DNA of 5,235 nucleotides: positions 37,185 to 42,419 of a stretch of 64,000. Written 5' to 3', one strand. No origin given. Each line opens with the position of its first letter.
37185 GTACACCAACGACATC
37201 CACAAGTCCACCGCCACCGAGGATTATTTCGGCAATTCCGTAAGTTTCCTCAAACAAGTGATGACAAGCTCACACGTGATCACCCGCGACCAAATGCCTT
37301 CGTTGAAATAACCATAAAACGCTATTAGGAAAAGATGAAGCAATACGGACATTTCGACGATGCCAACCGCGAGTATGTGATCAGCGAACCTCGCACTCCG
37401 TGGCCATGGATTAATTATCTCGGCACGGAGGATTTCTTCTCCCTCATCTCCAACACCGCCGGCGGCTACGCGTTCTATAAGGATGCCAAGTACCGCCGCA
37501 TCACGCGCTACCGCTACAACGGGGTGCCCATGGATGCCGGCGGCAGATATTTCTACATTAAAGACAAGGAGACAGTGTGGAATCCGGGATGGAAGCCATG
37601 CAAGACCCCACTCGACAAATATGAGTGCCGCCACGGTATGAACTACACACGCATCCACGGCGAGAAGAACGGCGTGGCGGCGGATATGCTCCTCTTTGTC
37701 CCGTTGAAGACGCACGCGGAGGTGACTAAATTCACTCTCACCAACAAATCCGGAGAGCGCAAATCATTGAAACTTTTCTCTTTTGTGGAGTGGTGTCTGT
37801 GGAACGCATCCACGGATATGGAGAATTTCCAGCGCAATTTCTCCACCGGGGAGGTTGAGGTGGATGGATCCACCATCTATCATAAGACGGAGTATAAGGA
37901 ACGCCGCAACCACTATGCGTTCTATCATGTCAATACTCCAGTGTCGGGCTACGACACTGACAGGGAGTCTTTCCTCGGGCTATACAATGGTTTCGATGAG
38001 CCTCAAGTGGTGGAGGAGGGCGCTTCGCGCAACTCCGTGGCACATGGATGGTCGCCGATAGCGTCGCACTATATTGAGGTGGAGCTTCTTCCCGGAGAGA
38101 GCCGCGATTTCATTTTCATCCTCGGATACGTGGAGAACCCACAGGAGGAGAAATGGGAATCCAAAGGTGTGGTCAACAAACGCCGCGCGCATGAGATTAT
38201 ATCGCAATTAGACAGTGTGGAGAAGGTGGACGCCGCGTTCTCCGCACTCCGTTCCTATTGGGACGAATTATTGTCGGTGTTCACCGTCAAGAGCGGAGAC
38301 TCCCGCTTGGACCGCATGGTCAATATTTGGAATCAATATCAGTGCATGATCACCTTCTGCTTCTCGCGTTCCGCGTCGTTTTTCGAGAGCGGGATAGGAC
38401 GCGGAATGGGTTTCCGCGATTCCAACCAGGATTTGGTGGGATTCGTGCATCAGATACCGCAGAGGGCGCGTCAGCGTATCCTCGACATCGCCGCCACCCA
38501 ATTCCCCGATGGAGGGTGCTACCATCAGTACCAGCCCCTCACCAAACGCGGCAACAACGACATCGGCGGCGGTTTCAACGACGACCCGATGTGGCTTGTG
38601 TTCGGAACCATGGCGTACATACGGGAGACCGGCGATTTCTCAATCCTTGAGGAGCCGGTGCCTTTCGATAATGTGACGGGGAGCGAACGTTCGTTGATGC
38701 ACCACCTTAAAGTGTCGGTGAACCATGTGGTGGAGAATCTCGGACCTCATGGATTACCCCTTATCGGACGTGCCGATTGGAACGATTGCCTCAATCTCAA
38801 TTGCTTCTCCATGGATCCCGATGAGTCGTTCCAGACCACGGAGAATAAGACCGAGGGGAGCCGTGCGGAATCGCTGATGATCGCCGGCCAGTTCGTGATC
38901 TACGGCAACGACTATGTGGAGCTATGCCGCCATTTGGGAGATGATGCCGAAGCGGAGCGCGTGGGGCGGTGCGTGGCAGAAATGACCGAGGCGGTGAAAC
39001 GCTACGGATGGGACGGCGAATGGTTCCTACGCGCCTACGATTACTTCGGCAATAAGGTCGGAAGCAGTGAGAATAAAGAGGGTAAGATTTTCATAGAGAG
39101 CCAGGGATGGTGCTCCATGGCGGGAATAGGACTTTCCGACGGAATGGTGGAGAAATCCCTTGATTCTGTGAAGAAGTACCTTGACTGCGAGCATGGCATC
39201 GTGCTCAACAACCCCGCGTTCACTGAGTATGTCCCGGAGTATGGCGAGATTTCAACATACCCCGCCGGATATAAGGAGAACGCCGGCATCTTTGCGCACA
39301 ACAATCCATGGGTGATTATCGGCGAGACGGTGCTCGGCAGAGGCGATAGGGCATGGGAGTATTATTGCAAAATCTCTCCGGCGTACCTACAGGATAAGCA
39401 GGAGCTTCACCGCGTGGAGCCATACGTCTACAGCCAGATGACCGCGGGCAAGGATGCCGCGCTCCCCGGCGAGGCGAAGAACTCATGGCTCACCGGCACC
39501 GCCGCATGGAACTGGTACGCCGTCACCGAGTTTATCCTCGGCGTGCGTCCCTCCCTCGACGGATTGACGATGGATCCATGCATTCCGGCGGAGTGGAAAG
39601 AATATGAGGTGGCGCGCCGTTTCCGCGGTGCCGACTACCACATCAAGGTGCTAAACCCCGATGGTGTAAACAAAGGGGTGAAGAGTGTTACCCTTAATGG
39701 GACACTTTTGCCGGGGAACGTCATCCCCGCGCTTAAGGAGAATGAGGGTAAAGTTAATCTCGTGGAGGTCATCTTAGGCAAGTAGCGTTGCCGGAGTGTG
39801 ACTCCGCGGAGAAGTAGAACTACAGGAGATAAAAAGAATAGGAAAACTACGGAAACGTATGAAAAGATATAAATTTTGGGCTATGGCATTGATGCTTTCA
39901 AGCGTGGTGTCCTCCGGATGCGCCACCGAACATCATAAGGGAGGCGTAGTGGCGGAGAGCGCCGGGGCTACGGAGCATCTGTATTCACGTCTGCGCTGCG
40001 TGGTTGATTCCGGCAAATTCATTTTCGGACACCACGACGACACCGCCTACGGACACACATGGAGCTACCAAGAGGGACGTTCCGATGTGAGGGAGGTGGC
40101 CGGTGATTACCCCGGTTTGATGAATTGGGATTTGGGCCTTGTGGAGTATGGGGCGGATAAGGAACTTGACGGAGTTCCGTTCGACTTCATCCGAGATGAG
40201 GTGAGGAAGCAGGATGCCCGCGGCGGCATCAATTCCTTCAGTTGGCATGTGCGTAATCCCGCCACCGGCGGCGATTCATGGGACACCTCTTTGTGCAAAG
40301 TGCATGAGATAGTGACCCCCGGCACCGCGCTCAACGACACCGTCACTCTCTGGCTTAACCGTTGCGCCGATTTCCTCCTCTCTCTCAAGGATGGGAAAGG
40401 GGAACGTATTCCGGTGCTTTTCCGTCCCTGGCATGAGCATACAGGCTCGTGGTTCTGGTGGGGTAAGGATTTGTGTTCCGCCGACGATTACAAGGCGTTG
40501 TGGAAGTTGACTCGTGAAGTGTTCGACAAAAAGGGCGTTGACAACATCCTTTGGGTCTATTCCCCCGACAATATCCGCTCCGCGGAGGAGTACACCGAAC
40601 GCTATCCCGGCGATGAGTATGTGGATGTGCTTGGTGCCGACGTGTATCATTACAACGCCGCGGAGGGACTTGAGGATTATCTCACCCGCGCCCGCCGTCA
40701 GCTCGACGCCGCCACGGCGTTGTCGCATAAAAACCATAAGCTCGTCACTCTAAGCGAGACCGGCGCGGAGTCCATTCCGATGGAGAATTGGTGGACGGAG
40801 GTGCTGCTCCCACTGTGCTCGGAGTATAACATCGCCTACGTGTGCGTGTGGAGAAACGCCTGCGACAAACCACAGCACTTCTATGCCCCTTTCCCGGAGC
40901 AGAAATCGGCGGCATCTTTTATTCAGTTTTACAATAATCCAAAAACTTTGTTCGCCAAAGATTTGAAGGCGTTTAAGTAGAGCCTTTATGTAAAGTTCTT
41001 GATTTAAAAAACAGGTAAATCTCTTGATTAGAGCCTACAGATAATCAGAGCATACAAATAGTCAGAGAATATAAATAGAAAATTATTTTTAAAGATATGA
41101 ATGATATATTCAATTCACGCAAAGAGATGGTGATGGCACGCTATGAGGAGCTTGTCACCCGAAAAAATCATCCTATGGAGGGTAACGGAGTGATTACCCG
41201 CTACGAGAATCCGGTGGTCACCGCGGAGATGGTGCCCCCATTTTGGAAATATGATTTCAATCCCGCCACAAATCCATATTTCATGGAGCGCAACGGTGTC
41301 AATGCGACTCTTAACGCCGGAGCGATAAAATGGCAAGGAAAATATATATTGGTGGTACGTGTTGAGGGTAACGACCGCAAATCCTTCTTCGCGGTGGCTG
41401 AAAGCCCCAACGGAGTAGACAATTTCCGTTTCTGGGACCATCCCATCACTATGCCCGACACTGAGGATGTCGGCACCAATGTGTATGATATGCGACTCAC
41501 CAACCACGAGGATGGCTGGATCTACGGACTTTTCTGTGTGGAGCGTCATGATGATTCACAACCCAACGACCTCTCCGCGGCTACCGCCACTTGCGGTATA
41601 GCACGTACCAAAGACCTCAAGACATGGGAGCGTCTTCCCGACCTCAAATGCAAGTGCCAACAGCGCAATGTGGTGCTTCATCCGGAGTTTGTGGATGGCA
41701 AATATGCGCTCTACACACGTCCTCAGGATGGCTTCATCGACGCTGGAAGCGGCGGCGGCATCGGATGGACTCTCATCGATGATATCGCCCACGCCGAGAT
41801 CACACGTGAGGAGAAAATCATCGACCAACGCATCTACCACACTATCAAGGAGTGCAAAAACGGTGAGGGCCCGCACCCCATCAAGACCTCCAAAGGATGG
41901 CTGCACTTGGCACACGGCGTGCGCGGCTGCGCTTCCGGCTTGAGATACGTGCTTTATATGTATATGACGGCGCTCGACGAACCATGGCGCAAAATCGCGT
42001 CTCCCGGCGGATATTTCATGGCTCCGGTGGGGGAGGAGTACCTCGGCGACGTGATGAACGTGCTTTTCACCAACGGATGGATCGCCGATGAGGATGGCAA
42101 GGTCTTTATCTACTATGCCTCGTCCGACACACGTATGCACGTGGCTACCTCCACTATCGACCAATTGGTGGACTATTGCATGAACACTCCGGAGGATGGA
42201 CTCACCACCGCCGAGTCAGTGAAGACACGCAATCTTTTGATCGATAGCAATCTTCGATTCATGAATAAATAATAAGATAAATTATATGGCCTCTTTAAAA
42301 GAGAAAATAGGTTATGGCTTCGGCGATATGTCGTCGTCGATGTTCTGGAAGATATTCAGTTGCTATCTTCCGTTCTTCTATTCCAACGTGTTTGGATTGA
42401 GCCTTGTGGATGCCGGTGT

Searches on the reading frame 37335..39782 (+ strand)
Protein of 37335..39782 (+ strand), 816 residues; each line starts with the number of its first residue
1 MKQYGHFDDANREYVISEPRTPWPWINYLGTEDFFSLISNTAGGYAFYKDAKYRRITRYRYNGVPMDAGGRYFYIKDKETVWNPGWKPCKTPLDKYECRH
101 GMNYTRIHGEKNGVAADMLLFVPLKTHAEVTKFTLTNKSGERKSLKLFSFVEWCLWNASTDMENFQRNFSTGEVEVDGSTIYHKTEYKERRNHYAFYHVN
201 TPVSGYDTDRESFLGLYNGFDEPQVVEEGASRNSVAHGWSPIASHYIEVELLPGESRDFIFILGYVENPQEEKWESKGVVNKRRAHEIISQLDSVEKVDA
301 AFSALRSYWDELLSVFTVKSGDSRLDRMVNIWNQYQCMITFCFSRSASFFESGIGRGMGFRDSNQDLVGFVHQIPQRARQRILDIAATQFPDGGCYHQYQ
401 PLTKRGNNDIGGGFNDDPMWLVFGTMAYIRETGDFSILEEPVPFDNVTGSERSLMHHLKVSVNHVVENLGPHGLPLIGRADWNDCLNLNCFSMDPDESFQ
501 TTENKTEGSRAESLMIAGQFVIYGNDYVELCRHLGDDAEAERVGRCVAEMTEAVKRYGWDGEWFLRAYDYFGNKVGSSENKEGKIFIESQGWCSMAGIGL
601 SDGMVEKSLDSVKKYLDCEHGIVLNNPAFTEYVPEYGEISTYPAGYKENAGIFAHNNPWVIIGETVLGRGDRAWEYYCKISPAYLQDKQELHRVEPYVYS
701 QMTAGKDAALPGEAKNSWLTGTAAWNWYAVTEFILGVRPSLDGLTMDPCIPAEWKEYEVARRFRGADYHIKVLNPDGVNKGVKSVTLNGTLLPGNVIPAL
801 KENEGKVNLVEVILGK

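Call 15: search_protein_families(library=pfam, proteins=[window:37335-39782:+], max_evalue=0.001)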
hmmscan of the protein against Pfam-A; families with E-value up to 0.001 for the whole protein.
window:37335-39782:+ (816 aa): 2 families
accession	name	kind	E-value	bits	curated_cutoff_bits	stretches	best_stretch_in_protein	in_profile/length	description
PF17167.11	Glyco_hydro_94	-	7.4e-163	542.6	27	1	308-736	1-420/420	Glycosyl hydrolase 94 superfamily, catalytic domain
PF06165.18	GH94_b-supersand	-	8.6e-88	294.5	23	1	22-264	1-251/251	Glycosyl hydrolase 94, supersandwich domain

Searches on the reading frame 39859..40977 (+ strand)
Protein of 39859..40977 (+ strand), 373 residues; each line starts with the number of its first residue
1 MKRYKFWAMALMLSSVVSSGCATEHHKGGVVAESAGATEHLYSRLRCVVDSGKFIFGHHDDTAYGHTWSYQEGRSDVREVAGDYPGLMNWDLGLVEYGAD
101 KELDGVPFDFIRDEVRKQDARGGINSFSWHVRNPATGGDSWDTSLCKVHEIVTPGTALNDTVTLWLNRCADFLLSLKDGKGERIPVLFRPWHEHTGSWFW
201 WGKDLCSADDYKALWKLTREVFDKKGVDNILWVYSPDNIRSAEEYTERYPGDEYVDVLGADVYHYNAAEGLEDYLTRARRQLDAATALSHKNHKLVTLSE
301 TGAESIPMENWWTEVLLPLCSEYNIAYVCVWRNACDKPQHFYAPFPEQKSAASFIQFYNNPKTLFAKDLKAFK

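Call 15: search_protein_families(library=pfam, proteins=[window:39859-40977:+], max_evalue=0.001)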
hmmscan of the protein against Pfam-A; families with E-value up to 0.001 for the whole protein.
window:39859-40977:+ (373 aa): 1 family
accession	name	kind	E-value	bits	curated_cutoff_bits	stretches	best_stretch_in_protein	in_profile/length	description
PF02156.21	Glyco_hydro_26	-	9.6e-40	137.3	20.2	1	53-270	23-237/311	Glycosyl hydrolase family 26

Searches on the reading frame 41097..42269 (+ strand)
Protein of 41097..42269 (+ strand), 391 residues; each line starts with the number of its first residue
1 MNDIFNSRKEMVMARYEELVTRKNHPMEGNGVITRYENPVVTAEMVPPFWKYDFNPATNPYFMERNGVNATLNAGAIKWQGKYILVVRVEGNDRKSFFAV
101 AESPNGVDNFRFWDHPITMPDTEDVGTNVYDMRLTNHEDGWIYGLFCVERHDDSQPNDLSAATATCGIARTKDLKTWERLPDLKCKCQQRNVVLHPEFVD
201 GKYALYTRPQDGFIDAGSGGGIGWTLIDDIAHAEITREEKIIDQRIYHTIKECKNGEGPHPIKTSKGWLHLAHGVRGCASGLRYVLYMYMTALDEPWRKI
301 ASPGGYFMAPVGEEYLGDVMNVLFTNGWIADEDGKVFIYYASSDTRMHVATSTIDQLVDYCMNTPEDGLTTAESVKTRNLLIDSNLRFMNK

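Call 15: search_protein_families(library=pfam, proteins=[window:41097-42269:+], max_evalue=0.001)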
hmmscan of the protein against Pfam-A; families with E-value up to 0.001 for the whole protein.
window:41097-42269:+ (391 aa): 1 family
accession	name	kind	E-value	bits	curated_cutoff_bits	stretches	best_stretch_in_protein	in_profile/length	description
PF04041.19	Glyco_hydro_130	-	4.2e-19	69.1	26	1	80-361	50-318/320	beta-1,4-mannooligosaccharide phosphorylase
